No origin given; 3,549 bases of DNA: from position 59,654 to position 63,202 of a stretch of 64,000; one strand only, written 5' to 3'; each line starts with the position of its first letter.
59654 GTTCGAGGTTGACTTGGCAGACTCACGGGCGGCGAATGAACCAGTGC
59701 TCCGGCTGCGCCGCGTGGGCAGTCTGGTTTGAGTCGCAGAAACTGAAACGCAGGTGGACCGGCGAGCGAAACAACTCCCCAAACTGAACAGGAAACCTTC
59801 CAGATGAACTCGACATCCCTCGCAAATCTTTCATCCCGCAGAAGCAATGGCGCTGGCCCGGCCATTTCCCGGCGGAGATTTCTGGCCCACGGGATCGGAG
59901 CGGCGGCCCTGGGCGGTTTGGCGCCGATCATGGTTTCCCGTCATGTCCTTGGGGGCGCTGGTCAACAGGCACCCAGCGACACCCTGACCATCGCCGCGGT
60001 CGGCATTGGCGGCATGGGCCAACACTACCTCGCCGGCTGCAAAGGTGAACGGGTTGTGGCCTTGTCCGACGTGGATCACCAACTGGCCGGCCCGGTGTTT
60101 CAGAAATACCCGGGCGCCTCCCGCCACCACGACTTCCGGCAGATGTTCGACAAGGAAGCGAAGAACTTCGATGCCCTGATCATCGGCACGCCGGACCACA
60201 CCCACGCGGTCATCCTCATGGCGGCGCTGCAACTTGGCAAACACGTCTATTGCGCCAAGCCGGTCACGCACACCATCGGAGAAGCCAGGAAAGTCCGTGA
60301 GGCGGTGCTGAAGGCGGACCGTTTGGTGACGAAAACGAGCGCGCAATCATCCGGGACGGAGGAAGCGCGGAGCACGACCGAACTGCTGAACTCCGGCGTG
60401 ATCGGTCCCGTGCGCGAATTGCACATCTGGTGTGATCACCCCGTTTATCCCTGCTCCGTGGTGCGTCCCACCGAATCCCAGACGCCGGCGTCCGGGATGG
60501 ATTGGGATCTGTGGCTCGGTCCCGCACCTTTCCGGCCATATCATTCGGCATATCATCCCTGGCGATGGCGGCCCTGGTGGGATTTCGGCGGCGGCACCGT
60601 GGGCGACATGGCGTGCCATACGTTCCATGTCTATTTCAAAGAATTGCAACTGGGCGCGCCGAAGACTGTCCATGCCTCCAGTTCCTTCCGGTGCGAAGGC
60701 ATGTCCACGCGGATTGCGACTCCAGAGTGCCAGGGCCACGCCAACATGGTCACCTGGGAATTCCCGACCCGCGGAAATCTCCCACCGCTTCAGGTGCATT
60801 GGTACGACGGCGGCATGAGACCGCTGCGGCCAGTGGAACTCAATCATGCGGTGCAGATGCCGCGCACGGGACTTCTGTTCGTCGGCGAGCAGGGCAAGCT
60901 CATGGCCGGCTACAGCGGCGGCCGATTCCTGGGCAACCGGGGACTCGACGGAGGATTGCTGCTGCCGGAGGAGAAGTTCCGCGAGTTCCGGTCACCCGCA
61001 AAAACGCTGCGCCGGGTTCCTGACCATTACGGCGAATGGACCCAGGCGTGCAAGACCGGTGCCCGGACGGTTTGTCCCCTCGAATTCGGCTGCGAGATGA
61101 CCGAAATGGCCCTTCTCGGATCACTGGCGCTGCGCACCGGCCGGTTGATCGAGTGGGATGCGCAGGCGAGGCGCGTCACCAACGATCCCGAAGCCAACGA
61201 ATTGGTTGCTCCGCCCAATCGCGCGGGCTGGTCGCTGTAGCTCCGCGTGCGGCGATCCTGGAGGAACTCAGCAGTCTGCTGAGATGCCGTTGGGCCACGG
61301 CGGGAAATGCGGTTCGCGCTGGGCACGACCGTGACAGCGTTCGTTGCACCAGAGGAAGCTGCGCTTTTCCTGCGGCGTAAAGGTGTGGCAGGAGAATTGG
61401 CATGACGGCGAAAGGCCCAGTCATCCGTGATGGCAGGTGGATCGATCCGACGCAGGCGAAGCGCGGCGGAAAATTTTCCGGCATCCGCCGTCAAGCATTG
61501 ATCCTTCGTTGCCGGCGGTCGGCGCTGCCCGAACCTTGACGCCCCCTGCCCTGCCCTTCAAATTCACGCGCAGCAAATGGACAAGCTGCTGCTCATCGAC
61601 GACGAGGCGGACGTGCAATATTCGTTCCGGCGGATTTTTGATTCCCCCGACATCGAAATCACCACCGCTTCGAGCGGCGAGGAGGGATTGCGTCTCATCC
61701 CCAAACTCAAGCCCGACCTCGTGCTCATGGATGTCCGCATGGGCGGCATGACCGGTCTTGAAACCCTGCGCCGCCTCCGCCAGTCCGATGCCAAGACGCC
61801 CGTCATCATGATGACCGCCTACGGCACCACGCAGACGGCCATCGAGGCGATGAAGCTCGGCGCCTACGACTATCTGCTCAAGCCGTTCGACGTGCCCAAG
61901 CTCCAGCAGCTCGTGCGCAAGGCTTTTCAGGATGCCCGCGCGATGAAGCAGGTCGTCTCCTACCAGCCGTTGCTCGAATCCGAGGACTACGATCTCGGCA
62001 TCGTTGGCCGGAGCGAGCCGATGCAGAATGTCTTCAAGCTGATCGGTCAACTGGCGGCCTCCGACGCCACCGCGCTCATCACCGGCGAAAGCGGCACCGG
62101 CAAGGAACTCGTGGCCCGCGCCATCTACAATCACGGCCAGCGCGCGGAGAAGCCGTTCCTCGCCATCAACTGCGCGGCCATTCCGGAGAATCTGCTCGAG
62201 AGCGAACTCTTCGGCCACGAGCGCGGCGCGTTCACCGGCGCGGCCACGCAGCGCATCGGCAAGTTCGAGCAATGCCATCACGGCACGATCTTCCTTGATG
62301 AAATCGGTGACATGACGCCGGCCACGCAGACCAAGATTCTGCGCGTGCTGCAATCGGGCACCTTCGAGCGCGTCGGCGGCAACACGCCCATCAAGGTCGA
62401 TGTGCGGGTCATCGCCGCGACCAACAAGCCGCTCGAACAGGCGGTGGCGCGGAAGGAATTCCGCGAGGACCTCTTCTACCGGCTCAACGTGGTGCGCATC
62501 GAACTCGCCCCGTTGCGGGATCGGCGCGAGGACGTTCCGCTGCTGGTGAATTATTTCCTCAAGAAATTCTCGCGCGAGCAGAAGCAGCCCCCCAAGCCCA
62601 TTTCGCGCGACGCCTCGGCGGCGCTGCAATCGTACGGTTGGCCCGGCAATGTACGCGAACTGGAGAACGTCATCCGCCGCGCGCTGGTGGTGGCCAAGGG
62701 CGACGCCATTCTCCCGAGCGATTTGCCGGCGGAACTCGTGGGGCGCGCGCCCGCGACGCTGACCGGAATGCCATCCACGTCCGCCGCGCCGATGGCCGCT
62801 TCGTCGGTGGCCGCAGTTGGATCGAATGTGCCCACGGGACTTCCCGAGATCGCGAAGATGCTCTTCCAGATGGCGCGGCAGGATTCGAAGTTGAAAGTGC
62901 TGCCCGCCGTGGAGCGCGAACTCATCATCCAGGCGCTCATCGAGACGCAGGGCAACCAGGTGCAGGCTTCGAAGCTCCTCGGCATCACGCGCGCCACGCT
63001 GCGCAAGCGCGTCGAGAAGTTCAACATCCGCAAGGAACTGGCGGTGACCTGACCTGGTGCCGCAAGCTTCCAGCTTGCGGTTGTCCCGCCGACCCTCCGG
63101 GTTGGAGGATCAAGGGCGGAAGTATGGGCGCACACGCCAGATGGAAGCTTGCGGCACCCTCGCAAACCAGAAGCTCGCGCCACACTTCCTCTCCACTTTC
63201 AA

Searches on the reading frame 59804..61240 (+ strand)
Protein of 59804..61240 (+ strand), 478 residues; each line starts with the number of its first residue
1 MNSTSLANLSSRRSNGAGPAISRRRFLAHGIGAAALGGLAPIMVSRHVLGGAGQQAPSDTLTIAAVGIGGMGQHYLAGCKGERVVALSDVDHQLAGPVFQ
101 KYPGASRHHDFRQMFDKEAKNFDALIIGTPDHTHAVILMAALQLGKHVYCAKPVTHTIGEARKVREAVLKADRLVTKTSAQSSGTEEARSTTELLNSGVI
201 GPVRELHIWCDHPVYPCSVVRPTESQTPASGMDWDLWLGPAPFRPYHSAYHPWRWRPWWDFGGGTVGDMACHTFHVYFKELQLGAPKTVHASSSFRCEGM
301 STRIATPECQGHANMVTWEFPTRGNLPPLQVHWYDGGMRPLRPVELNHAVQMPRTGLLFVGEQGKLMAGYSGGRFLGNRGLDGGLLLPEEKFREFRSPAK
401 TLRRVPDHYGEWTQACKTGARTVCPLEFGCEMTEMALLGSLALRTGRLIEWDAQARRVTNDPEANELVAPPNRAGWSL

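Call 96: search_protein_families(library=pfam, proteins=[window:59804-61240:+], max_evalue=0.00001)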
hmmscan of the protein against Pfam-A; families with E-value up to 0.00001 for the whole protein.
window:59804-61240:+ (478 aa): 2 families
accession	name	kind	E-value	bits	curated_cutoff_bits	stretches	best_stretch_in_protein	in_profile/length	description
PF19051.5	GFO_IDH_MocA_C2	-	8.1e-16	58.7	23.3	1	230-273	50-93/254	Oxidoreductase family, C-terminal alpha/beta domain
PF01408.29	GFO_IDH_MocA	-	2.7e-15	57.5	24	1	62-176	2-117/120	Oxidoreductase family, NAD-binding Rossmann fold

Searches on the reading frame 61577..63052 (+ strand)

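Call 96: search_protein_families(library=pfam, proteins=[window:61577-63052:+], max_evalue=0.00001)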
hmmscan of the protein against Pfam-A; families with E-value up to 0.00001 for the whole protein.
window:61577-63052:+ (491 aa): 8 families
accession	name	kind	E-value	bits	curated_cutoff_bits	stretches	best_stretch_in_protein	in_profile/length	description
PF00158.32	Sigma54_activat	-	8.3e-73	244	20.2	1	142-309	1-168/168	Sigma-54 interaction domain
PF00072.30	Response_reg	-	4.1e-32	111.1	30.2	1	5-113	2-110/111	Response regulator receiver domain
PF25601.1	AAA_lid_14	-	7.4e-28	96.6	27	1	314-393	1-80/87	AAA+ ATPase lid domain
PF14532.12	Sigma54_activ_2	-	2.7e-20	73.4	25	1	143-313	1-138/138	Sigma-54 interaction domain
PF02954.25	HTH_8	-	4.7e-13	49.1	22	1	442-482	2-42/42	Bacterial regulatory protein, Fis family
PF00004.35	AAA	-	5.5e-07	30.5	21.2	1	167-291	2-119/131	ATPase family associated with various cellular activities (AAA)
PF07728.20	AAA_5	-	4.3e-06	27.2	22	1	167-286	3-125/139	AAA domain (dynein-related subfamily)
PF07724.20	AAA_2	-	4.4e-06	27.3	27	0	165-284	5-125/166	AAA domain (Cdc48 subfamily)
